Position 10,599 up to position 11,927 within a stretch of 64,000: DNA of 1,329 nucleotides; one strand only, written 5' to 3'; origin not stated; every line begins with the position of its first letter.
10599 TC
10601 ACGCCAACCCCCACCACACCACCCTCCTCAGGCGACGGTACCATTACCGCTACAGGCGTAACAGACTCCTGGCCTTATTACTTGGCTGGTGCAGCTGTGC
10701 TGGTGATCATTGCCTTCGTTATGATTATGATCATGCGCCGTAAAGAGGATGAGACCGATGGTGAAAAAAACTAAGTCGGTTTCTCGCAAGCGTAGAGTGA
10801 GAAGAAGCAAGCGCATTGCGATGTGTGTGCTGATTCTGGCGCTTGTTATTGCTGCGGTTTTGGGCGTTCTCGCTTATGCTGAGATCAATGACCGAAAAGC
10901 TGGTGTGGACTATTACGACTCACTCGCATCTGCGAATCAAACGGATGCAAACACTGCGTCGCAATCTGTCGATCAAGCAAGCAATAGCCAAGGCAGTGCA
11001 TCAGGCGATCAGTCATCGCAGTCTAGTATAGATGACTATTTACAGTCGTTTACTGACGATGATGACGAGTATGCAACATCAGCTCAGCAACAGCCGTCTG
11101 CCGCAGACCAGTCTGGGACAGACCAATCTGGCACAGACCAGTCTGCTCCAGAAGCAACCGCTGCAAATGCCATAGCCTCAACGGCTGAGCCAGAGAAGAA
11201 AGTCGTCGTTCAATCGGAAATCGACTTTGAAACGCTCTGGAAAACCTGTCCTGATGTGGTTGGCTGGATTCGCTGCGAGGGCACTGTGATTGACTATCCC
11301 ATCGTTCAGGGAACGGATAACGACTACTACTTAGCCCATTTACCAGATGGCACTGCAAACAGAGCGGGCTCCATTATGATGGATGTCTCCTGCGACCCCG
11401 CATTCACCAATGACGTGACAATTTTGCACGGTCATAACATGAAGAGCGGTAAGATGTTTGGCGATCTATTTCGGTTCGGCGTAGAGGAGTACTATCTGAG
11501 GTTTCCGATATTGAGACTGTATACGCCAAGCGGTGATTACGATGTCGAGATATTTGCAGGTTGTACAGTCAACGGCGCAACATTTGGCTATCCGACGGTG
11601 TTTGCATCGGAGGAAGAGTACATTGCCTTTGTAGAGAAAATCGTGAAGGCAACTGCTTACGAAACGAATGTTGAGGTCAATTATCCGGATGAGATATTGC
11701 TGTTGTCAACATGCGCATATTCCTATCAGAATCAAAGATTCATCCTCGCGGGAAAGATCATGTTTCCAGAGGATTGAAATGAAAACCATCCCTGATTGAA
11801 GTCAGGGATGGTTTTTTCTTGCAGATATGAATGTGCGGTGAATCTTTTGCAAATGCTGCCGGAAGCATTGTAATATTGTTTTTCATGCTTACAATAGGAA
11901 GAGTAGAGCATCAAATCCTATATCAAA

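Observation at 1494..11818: Complete FCT/T-antigen-type pilus operon in a Clostridia-like genome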

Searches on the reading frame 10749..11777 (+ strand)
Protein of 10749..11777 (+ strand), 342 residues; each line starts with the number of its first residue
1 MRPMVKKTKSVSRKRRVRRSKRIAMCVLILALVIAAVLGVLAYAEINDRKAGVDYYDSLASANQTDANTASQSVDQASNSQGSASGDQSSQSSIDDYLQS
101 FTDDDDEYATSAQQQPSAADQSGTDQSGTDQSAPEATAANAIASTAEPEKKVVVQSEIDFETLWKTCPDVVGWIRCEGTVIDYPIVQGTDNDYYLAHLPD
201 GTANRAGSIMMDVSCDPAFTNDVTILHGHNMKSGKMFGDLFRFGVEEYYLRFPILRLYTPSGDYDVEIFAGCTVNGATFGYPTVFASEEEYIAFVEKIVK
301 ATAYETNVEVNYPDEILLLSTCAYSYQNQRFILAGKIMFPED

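Call 3: search_protein_families(library=pfam, proteins=[window:10749-11777:+], max_evalue=0.01)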
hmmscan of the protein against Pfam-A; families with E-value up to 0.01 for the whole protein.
window:10749-11777:+ (342 aa): 2 families
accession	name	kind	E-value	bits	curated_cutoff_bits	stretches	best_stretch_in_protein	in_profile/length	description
PF04203.18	Sortase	-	1.1e-07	32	26.6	1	177-336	4-123/125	Sortase domain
PF16118.10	DUF4834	-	0.0026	19.1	27.8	0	25-108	9-92/99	Domain of unknown function (DUF4834)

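Call 4: search_protein_families(library=ncbifam, proteins=[window:10749-11777:+], max_evalue=0.01)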
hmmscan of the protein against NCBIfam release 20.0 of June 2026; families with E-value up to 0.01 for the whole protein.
window:10749-11777:+ (342 aa): 2 families
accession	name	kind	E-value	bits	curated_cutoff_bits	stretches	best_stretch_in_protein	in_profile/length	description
TIGR03064.1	sortase_srtB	equivalog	8.8e-48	162.7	153.75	1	140-332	43-234/235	class B sortase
NF040525.1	SrtB_LPKTxSAVK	exception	4e-23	81.7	200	1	129-323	27-224/261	class B sortase, LPKTxAVK-specific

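Call 10: search_solved_structures(query=window:10749-11777:+, max_evalue=0.01, show_alignments=1)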
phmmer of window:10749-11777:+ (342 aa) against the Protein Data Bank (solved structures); distinct sequences matched with E-value up to 0.01: 15.
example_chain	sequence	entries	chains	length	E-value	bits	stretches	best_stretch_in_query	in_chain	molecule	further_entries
2oqw_A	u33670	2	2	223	6.8e-34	120.6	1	158-329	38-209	Sortase B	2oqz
1rz2_A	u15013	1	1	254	9.5e-34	120.2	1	158-329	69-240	conserved hypothetical protein BA4783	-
5jcv_A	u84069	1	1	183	1.5e-29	106.4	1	163-337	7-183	Lmo2181 protein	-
4y4q_A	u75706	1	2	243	4e-26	95.1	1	156-337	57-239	Sortase, SrtB family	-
1ng5_A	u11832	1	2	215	3.6e-23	85.4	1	159-338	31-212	sortase B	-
1qx6_A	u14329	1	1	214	4.9e-23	85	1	159-338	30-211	NPQTN specific sortase B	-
4lfd_A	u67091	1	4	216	5.5e-23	84.8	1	159-338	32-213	Sortase B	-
1qwz_A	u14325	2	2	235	6.1e-23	84.7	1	159-338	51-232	NPQTN specific sortase B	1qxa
5b23_A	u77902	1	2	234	6.4e-23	84.6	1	151-336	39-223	Uncharacterized protein Sortase B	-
5yfk_A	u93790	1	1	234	1.6e-21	80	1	151-336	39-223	Uncharacterized protein Sortase B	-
5gyj_A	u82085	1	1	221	2.8e-21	79.2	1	155-336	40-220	Putative peptidase C60B, sortase B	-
6kyc_A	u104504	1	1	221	7.4e-21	77.8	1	155-336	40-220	Putative peptidase C60B, sortase B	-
4ux7_A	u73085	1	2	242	1.5e-20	76.8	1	153-337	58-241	PUTATIVE PEPTIDASE C60B, SORTASE B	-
6kyd_A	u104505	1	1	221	1.9e-20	76.5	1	155-336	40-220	Putative peptidase C60B, sortase B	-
3psq_A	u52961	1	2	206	5.9e-14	55.1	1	157-337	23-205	Hypothetical exported protein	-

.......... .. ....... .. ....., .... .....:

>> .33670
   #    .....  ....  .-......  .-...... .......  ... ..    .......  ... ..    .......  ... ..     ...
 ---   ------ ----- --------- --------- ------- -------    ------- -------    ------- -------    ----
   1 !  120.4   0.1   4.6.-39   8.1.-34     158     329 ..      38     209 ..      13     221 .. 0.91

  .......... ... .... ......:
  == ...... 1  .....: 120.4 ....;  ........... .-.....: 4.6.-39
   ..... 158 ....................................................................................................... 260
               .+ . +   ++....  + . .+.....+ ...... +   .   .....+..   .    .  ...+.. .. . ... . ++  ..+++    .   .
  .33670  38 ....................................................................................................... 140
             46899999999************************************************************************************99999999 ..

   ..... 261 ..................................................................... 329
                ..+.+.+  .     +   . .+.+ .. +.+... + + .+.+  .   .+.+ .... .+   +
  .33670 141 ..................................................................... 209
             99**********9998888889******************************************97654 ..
